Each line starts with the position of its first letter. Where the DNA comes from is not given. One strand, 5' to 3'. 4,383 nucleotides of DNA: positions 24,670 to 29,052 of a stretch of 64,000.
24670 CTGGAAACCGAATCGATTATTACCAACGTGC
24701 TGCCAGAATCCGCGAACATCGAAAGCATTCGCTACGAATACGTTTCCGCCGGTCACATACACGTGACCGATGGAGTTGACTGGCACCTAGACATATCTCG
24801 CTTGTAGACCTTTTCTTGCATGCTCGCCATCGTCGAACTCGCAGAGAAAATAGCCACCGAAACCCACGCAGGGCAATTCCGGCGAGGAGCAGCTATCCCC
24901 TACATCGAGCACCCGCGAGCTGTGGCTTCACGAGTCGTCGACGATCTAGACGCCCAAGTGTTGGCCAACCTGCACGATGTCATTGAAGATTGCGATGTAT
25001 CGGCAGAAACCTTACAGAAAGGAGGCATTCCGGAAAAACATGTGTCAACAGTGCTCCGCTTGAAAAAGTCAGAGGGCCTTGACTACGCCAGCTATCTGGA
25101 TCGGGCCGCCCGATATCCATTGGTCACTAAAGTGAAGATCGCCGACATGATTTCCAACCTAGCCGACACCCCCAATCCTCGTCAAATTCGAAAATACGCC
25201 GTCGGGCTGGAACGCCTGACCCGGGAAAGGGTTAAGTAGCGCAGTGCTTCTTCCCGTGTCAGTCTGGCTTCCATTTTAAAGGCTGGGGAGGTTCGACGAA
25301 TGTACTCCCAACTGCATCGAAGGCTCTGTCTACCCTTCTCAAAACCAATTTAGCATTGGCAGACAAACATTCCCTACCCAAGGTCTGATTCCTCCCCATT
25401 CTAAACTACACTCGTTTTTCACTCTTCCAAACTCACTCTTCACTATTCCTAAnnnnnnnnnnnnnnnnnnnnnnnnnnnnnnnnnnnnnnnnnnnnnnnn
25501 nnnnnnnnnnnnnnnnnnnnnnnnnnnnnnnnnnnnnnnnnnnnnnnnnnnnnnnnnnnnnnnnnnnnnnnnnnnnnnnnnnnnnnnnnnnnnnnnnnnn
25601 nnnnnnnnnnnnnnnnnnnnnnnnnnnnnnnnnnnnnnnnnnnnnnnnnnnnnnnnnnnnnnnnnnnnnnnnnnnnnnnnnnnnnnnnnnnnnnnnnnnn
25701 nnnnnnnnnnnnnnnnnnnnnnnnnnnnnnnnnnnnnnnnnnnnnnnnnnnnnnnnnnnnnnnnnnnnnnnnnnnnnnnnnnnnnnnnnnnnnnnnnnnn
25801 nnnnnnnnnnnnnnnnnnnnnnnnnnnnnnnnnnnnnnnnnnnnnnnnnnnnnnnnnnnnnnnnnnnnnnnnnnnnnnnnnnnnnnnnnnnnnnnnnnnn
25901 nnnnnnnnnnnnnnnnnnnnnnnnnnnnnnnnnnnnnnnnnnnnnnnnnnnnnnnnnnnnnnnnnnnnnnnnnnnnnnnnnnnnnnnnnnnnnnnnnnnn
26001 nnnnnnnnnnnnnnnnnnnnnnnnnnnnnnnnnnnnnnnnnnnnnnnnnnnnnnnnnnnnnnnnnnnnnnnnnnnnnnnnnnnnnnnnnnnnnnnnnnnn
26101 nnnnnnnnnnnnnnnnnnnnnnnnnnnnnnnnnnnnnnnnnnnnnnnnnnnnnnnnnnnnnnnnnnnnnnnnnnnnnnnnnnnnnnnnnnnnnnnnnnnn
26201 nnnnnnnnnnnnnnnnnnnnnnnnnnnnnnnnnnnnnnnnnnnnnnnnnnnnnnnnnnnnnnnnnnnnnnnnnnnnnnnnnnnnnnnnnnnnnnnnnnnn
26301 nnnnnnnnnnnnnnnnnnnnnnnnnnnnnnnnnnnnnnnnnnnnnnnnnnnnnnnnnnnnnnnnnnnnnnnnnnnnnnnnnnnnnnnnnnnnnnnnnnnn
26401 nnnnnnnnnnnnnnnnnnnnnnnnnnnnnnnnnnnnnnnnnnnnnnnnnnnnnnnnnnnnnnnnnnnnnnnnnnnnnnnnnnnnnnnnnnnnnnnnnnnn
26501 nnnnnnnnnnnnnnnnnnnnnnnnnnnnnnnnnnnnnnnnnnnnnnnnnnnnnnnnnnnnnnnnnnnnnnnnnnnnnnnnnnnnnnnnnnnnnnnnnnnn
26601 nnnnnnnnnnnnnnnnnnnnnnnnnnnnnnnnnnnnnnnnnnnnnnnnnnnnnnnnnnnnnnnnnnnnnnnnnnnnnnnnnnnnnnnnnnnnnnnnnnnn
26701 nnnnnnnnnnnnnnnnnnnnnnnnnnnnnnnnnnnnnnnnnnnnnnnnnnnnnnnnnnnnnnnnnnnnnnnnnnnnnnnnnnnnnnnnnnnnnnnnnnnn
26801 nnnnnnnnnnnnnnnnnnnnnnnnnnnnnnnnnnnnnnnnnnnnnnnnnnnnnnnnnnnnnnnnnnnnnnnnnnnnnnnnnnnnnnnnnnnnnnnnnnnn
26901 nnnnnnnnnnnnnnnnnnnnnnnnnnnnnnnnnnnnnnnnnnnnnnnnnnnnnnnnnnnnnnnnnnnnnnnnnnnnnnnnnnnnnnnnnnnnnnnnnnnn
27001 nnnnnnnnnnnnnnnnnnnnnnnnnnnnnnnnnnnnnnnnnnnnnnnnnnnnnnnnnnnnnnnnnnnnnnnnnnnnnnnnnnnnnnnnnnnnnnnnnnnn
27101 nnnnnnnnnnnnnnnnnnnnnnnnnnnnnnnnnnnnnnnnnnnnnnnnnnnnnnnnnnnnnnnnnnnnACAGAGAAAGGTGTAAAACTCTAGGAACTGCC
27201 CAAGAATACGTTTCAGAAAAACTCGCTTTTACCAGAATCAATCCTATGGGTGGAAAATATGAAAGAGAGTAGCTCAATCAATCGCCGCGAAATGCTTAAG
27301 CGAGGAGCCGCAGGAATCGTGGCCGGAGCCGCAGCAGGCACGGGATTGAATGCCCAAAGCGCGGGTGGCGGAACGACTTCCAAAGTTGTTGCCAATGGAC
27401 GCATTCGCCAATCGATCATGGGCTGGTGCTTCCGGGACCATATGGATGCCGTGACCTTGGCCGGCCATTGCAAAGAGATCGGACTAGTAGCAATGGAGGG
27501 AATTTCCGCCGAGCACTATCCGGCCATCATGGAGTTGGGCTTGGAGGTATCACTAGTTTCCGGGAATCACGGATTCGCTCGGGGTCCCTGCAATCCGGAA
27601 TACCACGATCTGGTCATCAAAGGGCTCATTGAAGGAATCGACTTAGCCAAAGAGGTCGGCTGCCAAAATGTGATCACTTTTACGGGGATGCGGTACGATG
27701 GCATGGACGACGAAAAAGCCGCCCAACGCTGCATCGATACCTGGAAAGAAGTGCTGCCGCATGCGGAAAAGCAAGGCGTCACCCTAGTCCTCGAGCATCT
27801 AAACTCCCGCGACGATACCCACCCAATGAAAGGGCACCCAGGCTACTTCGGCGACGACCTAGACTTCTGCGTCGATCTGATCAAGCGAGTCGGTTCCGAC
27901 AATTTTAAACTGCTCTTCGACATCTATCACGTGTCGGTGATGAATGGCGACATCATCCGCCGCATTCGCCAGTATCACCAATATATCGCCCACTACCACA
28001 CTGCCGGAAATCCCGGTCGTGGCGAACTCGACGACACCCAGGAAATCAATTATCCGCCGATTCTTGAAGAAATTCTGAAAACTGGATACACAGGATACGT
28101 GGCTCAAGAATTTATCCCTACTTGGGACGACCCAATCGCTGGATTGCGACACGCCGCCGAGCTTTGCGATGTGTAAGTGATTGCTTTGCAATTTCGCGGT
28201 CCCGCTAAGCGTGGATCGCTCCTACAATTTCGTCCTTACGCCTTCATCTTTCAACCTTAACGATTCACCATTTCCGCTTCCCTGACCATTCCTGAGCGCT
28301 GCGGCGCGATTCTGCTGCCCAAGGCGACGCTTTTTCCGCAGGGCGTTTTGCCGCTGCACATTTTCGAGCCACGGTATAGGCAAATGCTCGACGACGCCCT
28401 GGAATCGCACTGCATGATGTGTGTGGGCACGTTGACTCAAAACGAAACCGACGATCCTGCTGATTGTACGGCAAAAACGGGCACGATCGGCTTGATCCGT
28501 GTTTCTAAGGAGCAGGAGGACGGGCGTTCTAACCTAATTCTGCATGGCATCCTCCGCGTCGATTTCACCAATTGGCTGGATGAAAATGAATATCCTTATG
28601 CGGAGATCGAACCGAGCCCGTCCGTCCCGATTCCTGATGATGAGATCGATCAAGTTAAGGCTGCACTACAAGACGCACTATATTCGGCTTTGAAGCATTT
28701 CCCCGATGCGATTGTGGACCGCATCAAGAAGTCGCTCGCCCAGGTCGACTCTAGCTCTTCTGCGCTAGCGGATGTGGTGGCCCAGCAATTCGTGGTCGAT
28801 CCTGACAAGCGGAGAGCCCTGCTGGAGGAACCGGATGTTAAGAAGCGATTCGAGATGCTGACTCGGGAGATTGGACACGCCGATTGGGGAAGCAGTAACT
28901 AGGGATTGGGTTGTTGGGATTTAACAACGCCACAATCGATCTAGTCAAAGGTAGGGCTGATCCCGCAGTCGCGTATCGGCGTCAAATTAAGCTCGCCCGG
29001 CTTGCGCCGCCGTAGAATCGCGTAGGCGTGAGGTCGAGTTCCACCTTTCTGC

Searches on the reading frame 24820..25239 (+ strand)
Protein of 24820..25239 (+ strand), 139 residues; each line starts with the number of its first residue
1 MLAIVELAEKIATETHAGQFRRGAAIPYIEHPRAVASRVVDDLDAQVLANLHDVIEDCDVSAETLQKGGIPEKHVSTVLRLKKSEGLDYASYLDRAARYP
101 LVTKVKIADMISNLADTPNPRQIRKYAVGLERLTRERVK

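Call 100: search_protein_families(library=pfam, proteins=[window:24820-25239:+], max_evalue=0.01)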
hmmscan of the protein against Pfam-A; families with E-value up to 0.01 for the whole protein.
window:24820-25239:+ (139 aa): 1 family
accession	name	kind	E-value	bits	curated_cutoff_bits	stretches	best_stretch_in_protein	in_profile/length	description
PF13328.12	HD_4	-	0.00082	19.6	27.2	1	10-67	3-61/156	HD domain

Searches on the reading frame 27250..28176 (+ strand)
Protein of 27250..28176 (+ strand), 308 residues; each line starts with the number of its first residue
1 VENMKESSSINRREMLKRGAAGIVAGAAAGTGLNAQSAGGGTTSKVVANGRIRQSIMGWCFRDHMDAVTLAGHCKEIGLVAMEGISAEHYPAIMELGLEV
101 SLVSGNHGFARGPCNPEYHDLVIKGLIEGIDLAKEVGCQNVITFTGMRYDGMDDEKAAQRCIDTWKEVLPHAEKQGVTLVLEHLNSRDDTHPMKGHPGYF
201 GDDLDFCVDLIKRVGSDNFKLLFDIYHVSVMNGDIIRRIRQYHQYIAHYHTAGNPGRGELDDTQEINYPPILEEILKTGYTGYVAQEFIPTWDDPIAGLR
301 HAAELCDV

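Call 37: search_protein_families(library=pfam, proteins=[window:27250-28176:+])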
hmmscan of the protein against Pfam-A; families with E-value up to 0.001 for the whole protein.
window:27250-28176:+ (308 aa): 1 family
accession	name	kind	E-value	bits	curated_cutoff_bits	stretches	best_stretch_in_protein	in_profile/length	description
PF01261.30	AP_endonuc_2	-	1.9e-27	97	31.1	1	93-302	37-242/249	Xylose isomerase-like TIM barrel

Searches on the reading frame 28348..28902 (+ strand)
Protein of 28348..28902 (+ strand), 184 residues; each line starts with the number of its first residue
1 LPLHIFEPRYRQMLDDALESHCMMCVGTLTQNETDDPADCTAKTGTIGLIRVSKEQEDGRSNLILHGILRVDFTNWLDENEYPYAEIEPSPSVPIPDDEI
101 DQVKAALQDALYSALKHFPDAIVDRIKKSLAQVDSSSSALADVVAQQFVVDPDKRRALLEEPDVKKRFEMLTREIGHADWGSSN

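Call 37: search_protein_families(library=pfam, proteins=[window:28348-28902:+])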
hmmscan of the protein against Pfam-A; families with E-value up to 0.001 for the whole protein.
window:28348-28902:+ (184 aa): 1 family
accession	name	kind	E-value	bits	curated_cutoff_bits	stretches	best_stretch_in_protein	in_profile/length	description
PF02190.22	LON_substr_bdg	-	7.1e-26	91.8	28.7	1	1-174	18-197/200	ATP-dependent protease La (LON) substrate-binding domain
